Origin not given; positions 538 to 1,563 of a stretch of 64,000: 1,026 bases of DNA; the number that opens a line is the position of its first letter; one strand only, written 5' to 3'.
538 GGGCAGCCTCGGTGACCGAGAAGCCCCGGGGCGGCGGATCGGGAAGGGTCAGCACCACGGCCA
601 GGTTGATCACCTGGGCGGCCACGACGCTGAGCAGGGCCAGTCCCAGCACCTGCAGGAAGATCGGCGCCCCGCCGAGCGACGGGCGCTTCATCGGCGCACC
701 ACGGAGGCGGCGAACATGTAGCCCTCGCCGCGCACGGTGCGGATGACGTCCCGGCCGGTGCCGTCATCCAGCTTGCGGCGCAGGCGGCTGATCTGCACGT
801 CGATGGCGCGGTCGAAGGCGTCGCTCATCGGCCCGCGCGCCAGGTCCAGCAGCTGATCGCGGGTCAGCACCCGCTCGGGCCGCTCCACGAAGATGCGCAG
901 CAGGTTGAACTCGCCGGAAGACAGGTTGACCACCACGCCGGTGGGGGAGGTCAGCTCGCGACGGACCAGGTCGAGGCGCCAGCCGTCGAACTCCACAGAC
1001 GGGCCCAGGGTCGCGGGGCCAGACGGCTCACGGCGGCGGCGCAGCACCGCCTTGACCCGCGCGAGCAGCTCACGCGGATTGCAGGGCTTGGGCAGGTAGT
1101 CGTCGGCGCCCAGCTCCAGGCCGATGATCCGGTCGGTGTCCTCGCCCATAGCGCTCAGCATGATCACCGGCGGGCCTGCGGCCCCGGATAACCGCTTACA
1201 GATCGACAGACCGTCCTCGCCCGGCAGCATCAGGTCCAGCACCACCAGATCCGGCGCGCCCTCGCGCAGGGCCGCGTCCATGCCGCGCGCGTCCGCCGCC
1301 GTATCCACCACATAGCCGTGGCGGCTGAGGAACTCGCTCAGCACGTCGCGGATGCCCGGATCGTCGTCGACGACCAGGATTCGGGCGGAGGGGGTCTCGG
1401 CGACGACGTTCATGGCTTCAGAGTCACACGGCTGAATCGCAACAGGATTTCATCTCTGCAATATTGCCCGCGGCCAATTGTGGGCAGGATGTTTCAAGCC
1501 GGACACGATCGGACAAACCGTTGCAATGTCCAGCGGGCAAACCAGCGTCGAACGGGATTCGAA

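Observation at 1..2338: OmpR/EnvZ-type two-component pair divergent from a periplasmic protein combining three canonical EF-hands with Cu-type Met/His-rich motifs; candidate metal-sensing module with a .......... palindrome in the shared promoter region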

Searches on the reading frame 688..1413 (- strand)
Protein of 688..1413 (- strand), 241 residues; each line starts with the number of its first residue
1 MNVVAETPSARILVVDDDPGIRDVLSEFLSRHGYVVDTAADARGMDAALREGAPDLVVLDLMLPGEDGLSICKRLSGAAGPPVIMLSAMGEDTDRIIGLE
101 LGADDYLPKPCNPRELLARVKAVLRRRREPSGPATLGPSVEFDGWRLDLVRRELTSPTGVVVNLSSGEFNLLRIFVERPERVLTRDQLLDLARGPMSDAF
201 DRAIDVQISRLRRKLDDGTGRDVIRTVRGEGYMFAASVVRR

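Call 3: search_protein_families(library=pfam, proteins=[window:688-1413:-], max_evalue=0.01)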
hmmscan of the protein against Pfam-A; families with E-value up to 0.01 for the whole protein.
window:688-1413:- (241 aa): 2 families
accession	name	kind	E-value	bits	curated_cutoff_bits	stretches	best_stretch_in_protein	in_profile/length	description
PF00072.30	Response_reg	-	1.3e-28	99.9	30.2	1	12-121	1-111/111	Response regulator receiver domain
PF00486.34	Trans_reg_C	-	5.7e-22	78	26.2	1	162-234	4-77/77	Transcriptional regulatory protein, C terminal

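Call 4: search_protein_families(library=ncbifam, proteins=[window:688-1413:-], max_evalue=0.01)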
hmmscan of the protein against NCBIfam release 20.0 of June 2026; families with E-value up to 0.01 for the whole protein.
window:688-1413:- (241 aa): 95 families (the best 25 are shown)
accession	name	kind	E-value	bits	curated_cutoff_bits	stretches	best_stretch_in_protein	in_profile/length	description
NF007005.1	PRK09468.1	equivalog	2e-75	253.3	331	1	10-235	4-232/237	osmolarity response regulator transcription factor OmpR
TIGR02154.1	PhoB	equivalog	6.9e-60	202.2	296.2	1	10-234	3-225/226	phosphate regulon transcriptional regulator PhoB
NF010430.0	PRK13856.1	equivalog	1.1e-53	182.4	344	1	11-238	3-231/241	two-component response regulator VirG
NF045944.1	ResRegRpaBCyano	equivalog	4.1e-53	180.1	330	1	13-234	1-227/229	response regulator transcription factor RpaB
NF008296.0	PRK11083.1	equivalog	4.2e-50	170.3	273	1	10-234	4-225/228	two-component system response regulator CreB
NF008034.0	PRK10766.1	equivalog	5.5e-50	170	275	1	10-238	3-230/231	two-component system response regulator TorR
NF040689.1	MtrAB_MtrA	equivalog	5.8e-49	166.4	300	1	12-233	1-217/219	MtrAB system response regulator MtrA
NF007982.1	PRK10710.1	equivalog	8.6e-48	162.9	380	1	8-240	6-233/235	envelope stress response regulator BaeR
NF041733.1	resp_reg_CseB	equivalog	3.2e-47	160.8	350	1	11-234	2-226/228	two-component system response regulator CseB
NF008378.0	PRK11173.1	equivalog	3.7e-47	160.6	334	1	10-238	4-236/238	two-component system response regulator ArcA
NF007977.0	PRK10701.1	equivalog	1.7e-45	155.4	330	1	11-237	3-236/241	two-component system response regulator RstA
NF007546.0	PRK10161.1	equivalog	3.4e-45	154.4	471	1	10-236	3-227/229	phosphate response regulator transcription factor PhoB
NF008199.0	PRK10955.1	equivalog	5.9e-45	154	341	1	11-235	3-229/232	envelope stress response regulator transcription factor CpxR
TIGR01387.1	cztR_silR_copR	subfamily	9.9e-44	149.6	279.2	1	12-234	1-218/218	heavy metal response regulator transcription factor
NF053854.1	RespRegPhoBBctds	equivalog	6.4e-42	143.4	270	1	12-234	1-224/225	two-component system response regulator PhoB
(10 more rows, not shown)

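Call 24: list_cluster_members(proteins=[P0001, window:691-1413:-, window:2410-3291:-])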
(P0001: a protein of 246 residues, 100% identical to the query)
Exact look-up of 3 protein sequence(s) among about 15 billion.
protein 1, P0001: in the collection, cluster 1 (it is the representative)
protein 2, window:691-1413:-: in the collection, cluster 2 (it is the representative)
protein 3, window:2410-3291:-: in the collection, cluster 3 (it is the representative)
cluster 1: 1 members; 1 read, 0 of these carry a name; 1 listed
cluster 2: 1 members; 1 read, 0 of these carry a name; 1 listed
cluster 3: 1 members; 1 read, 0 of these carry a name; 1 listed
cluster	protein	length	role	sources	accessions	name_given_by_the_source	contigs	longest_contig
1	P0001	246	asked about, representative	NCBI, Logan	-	-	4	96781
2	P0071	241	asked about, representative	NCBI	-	-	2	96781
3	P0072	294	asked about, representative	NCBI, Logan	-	-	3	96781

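Call 28: search_solved_structures(query=window:691-1413:-, show_alignments=2, max_evalue=1e-20)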
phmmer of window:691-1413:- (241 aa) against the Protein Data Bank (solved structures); distinct sequences matched with E-value up to 1e-20: 52.
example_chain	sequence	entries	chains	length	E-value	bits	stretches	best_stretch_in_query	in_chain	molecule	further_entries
2gwr_A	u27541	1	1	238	3.5e-40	141.2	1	7-233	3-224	DNA-binding response regulator mtrA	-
4b09_A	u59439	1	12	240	4.3e-39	137.7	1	9-239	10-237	TRANSCRIPTIONAL REGULATORY PROTEIN BAER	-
2oqr_A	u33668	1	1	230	9.2e-39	136.6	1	10-233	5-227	Sensory transduction protein regX3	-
1ys6_A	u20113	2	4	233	1.2e-35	126.4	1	8-234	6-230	Transcriptional regulatory protein prrA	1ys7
9ji3_J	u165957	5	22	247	2.5e-34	122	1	7-234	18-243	DNA-binding response regulator | Possible two component system response transcriptional positive regulator PhoP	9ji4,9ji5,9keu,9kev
3r0j_A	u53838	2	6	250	2.7e-34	122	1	7-234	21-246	POSSIBLE TWO COMPONENT SYSTEM RESPONSE TRANSCRIPTIONAL POSITIVE REGULATOR PHOP | Response regulator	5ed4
1kgs_A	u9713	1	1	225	3.5e-34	121.6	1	10-233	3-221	DNA BINDING RESPONSE REGULATOR D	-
3q9s_A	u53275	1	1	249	3.1e-31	111.9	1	10-229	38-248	DNA-binding response regulator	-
9ket_J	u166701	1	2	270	1.7e-30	109.5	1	48-234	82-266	Possible two component system response transcriptional positive regulator PhoP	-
4kfc_A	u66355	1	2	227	1.3e-29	106.6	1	10-234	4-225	KDP operon transcriptional regulatory protein KdpE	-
4kny_A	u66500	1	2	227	2.1e-29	105.9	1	10-234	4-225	KDP operon transcriptional regulatory protein KdpE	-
2zwm_A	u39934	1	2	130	2.3e-29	105.8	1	11-127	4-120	Transcriptional regulatory protein yycF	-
1mvo_A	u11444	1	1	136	2.7e-29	105.6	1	10-128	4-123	PhoP response regulator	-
8fk2_A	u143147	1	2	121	2.7e-29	105.6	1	11-127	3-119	Putative response regulator CovR VicR-like protein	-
5hm6_A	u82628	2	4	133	2.9e-29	105.5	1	8-127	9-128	BfmR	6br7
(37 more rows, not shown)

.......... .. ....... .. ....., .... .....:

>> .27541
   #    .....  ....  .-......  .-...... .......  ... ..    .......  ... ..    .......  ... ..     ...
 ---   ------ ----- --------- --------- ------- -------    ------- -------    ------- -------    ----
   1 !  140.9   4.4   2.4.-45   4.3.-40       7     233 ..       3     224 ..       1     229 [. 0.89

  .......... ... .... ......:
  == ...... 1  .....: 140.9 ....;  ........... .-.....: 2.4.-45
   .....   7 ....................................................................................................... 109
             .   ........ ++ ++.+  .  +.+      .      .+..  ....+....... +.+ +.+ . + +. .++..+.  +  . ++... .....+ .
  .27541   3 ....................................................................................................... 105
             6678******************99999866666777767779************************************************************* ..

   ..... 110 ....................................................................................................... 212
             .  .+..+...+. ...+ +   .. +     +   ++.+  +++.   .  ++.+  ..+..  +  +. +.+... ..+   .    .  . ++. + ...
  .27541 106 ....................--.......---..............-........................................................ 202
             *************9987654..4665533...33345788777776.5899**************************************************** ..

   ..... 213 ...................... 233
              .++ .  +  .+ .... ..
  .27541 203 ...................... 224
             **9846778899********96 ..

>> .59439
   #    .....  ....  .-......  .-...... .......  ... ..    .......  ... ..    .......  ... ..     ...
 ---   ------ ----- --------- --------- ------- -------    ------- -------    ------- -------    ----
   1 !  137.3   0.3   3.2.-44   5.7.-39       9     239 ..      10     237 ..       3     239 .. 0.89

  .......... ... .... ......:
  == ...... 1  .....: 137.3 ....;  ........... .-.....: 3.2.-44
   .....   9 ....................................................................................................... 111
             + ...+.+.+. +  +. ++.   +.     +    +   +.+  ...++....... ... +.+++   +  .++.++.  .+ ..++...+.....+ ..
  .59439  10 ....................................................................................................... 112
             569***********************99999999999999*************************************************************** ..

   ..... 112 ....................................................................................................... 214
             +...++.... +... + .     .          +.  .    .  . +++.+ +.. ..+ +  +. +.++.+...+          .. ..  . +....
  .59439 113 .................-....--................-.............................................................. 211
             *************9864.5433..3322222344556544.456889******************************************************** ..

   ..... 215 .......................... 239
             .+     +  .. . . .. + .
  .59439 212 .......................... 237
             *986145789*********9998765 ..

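Call 58: find_homologous_proteins(query=window:691-1413:-, max_evalue=1e-60)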
Query window:691-1413:- (241 aa): 6693 proteins with E <= 1e-60 among 8000 candidates; the best 120 are listed.
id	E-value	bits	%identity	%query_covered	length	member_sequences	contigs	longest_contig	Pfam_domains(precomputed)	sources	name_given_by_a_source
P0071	4.7e-150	516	100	100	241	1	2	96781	PF00486.35,PF00072.31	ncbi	-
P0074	5.5e-126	437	86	100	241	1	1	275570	PF00486.35,PF00072.31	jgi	jgi:two-component system OmpR family response regulator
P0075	1.6e-118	412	82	98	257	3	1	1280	PF00486.35,PF00072.31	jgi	jgi:two-component system OmpR family response regulator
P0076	7.2e-118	410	81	98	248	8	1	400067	PF00486.35,PF00072.31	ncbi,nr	ncbi:MAG: response regulator [Proteobacteria bacterium]|nr:response regulator [Pseudomonadota bacter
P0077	1.4e-114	399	81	96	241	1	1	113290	PF00486.35,PF00072.31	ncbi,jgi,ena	jgi:two-component system OmpR family response regulator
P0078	1.7e-114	399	78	98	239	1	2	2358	PF00486.35,PF00072.31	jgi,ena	jgi:two-component system OmpR family response regulator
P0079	2.2e-113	396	78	99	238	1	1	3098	PF00486.35,PF00072.31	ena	-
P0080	9.0e-113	394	79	99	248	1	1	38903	PF00486.35,PF00072.31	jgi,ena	-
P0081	1.0e-112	393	77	98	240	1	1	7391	PF00486.35,PF00072.31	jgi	jgi:two-component system OmpR family response regulator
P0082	1.1e-112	393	78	97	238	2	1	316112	PF00486.35,PF00072.31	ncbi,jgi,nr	ncbi:MAG TPA: response regulator [Caulobacteraceae bacterium]|jgi:two-component system OmpR family r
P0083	1.3e-112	393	78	97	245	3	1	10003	PF00486.35,PF00072.31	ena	-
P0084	2.0e-112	392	77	99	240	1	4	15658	PF00486.35,PF00072.31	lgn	-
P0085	2.2e-112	392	78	97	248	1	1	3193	PF00486.35,PF00072.31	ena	-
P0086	3.8e-112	392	79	96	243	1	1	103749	PF00486.35,PF00072.31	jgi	jgi:two-component system OmpR family response regulator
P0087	4.1e-112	391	78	98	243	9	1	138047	PF00486.35,PF00072.31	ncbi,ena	-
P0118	1.3e-109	383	75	97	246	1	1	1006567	PF00486.35,PF00072.31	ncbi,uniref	ncbi:response regulator [Phenylobacterium sp.]|uniref:response regulator n=1 Tax=Phenylobacterium sp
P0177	1.0e-107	377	74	96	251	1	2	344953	PF00486.35,PF00072.31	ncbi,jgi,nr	ncbi:MAG: response regulator [Caulobacter sp.]|jgi:two-component system OmpR family response regulat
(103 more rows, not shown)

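Call 59: find_encoding_contigs(protein=P0074, flank=5000, max_places=1)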
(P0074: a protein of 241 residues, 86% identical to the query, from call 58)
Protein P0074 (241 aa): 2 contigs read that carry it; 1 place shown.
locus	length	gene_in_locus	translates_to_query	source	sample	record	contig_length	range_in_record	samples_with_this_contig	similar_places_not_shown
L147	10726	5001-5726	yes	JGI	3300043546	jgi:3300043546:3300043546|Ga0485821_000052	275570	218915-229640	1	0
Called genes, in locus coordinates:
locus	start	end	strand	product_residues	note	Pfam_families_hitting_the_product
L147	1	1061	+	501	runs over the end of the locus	PF00501:AMP-binding, PF13193:AMP-binding_C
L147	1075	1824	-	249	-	PF00072:Response_reg, PF04397:LytTR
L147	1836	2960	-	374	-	PF06580:His_kinase, PF02518:HATPase_c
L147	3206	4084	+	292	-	PF20434:BD-FAE, PF07859:Abhydrolase_3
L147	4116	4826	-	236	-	PF00036:EF-hand_1 (faint), PF13202:EF-hand_5 (faint), PF13405:EF-hand_6 (faint), PF13499:EF-hand_7 (faint), PF13833:EF-hand_8 (faint)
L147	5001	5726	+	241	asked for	PF00072:Response_reg, PF00486:Trans_reg_C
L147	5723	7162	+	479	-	PF00672:HAMP, PF00512:HisKA, PF02518:HATPase_c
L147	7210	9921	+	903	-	PF13298:LigD_N, PF01068:DNA_ligase_A_M, PF04679:DNA_ligase_A_C, PF21686:LigD_Prim-Pol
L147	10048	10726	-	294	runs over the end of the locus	PF02735:Ku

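Call 60: find_encoding_contigs(protein=P0118, flank=5000, max_places=1)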
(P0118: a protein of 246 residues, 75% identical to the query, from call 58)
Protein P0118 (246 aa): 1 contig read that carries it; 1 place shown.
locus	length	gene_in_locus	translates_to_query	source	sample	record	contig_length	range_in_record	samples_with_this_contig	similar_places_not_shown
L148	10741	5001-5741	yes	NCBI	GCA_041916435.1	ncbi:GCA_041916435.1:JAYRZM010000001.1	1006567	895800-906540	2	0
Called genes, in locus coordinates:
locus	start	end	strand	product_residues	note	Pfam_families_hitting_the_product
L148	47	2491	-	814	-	PF00270:DEAD, PF00271:Helicase_C, PF08482:HrpB_C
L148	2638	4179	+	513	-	PF00324:AA_permease, PF13520:AA_permease_2, PF13906:AA_permease_C (weak)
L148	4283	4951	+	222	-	PF00753:Lactamase_B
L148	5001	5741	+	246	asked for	PF00072:Response_reg, PF00486:Trans_reg_C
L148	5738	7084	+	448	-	PF00672:HAMP, PF00512:HisKA (weak), PF02518:HATPase_c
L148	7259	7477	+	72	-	PF10685:KGG (weak)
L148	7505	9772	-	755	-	PF12867:DinB_2, PF03781:FGE-sulfatase, PF10017:Methyltransf_33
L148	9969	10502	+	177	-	PF04542:Sigma70_r2, PF22029:PhyR_sigma2, PF08281:Sigma70_r4_2, PF04545:Sigma70_r4 (weak)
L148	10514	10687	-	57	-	PF18557:NepR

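Call 61: find_encoding_contigs(protein=P0177, flank=5000, max_places=1)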
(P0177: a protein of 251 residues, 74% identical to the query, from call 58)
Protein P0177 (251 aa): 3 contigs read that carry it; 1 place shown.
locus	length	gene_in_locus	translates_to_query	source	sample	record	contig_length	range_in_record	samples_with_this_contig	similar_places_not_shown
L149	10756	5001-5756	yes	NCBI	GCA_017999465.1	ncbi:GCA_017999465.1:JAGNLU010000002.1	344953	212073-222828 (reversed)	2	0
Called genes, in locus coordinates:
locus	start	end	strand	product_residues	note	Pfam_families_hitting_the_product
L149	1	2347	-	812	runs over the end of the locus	PF00270:DEAD, PF00271:Helicase_C, PF08482:HrpB_C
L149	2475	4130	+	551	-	PF13520:AA_permease_2, PF00324:AA_permease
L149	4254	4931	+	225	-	PF00753:Lactamase_B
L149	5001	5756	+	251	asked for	PF00072:Response_reg, PF00486:Trans_reg_C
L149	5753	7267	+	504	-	PF00672:HAMP, PF00512:HisKA (weak), PF02518:HATPase_c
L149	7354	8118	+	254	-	PF13499:EF-hand_7 (faint), PF00036:EF-hand_1 (faint), PF13202:EF-hand_5 (faint), PF13405:EF-hand_6 (faint)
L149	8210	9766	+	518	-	PF25917:BSH_RND, PF25973:BSH_CzcB (weak), PF25944:Beta-barrel_RND (faint), PF25954:Beta-barrel_RND_2, PF25990:Beta-barrel_YknX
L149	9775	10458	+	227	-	PF00005:ABC_tran, PF02463:SMC_N (faint), PF13304:AAA_21 (faint)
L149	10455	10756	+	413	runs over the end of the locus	PF12704:MacB_PCD, PF02687:FtsX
